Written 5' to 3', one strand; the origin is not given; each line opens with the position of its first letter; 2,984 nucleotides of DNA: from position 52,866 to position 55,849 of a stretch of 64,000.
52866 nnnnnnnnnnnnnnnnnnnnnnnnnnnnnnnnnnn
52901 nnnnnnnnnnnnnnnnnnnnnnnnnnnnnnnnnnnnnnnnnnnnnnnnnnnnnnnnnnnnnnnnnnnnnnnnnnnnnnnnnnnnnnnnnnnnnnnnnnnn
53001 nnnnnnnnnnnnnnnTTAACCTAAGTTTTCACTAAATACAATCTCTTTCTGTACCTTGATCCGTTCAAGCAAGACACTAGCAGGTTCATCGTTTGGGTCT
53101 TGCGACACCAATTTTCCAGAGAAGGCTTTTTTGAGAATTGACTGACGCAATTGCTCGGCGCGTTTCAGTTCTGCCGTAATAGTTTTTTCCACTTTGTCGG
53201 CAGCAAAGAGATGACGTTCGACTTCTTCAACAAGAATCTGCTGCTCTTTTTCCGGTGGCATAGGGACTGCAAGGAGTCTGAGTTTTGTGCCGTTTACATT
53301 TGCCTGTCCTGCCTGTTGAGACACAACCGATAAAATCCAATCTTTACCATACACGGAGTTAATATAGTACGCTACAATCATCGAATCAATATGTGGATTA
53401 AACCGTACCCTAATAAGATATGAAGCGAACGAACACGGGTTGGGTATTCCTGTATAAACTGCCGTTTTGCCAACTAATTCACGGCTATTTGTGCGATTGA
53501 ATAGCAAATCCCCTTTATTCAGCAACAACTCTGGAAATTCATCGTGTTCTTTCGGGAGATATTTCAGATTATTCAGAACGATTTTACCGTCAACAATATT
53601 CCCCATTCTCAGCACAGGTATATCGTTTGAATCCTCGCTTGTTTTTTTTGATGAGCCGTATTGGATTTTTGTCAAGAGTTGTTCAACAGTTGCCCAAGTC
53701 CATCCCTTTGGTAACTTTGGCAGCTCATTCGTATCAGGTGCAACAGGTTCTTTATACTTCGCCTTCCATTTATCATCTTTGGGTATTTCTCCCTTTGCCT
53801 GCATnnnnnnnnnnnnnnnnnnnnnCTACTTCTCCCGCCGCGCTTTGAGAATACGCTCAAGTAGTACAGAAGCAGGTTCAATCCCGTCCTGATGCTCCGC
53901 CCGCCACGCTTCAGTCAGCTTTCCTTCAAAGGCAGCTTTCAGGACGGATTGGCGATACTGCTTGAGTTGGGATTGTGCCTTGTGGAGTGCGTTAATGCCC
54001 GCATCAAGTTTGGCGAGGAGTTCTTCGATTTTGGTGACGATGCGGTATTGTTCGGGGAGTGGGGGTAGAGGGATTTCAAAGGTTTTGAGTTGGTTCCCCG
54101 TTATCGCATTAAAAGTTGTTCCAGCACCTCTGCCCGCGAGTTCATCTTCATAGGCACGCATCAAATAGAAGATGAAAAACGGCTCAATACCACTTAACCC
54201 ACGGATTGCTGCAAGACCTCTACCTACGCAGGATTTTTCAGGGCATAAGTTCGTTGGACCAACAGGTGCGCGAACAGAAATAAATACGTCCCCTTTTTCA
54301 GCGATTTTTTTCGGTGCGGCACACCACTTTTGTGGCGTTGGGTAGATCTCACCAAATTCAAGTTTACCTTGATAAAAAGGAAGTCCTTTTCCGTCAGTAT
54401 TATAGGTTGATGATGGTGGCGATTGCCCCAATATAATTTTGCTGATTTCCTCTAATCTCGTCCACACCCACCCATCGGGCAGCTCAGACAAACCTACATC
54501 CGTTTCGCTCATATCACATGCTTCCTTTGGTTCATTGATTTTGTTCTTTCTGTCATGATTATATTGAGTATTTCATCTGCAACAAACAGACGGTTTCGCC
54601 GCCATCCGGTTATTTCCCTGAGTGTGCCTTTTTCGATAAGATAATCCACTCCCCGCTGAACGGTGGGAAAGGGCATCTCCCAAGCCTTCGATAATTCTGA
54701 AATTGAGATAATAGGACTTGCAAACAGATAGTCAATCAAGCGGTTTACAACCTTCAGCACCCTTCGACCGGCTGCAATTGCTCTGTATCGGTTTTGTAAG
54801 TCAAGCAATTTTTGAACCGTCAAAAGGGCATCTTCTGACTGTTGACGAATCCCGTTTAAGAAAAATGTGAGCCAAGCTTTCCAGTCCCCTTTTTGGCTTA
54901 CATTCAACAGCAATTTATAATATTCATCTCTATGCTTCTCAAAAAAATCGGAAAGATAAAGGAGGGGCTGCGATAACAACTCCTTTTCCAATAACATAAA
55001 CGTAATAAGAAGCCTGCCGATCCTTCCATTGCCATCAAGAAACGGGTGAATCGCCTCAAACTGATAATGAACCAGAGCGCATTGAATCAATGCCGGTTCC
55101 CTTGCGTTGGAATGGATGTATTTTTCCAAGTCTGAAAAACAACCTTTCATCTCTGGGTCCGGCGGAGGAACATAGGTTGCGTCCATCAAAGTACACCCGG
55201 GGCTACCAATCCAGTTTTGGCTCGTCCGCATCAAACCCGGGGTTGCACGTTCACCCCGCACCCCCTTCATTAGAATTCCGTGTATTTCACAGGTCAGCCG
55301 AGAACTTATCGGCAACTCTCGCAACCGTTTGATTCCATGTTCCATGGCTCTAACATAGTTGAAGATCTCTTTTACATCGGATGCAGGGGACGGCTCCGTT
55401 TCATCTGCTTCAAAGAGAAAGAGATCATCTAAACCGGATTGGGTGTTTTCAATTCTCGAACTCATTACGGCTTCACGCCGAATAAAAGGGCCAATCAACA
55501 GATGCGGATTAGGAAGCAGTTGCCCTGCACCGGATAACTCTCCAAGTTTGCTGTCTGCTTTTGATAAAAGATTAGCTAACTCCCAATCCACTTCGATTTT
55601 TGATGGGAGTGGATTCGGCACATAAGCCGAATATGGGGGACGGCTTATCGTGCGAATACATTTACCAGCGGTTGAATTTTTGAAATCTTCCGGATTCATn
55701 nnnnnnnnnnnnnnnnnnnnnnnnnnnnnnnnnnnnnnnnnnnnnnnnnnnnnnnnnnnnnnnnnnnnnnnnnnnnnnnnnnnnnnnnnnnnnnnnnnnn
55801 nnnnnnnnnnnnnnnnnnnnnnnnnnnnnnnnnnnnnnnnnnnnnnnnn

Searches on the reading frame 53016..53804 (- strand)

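Call 58: search_protein_families(library=pfam, proteins=[window:53016-53804:-], max_evalue=0.0001)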
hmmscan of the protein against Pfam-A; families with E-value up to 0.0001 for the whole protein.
window:53016-53804:- (262 aa): 1 family
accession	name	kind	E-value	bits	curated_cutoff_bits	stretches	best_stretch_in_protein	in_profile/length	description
PF01420.25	Methylase_S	-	5.2e-10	40.2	22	1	34-215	3-168/168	Type I restriction modification DNA specificity domain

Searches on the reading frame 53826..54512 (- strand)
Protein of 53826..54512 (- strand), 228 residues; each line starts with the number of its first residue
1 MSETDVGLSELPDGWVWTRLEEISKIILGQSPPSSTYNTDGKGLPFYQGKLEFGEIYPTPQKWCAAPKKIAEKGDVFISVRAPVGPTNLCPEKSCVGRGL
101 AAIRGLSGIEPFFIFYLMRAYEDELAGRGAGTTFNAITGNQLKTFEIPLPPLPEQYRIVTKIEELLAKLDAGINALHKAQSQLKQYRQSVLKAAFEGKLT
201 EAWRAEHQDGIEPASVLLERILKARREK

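Call 58: search_protein_families(library=pfam, proteins=[window:53826-54512:-], max_evalue=0.0001)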
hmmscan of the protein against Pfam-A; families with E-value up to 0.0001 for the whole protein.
window:53826-54512:- (228 aa): 1 family
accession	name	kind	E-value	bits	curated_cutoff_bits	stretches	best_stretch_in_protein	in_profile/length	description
PF01420.25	Methylase_S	-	6.6e-16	59.4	22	1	12-174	1-163/168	Type I restriction modification DNA specificity domain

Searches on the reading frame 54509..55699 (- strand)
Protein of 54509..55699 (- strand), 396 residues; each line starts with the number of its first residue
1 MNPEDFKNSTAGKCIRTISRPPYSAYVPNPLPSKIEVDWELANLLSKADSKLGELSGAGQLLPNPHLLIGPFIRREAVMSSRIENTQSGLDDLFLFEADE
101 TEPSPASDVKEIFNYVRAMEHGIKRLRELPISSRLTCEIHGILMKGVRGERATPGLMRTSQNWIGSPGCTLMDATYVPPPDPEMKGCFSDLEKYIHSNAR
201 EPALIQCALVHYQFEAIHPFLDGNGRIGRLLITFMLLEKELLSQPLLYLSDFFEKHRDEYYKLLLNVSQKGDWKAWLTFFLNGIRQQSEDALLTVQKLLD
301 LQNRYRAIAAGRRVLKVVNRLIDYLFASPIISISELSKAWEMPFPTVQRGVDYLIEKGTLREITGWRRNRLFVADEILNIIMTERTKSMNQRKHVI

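Call 58: search_protein_families(library=pfam, proteins=[window:54509-55699:-], max_evalue=0.0001)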
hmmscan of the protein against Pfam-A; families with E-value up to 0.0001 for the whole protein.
window:54509-55699:- (396 aa): 2 families
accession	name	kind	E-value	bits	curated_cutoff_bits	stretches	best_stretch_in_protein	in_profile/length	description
PF13784.11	Fic_N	-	9.2e-29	99.8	26.7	1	43-123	2-81/82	Fic/DOC family N-terminal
PF02661.23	Fic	-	9.6e-18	65.3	24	1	131-236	2-93/93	Fic/DOC family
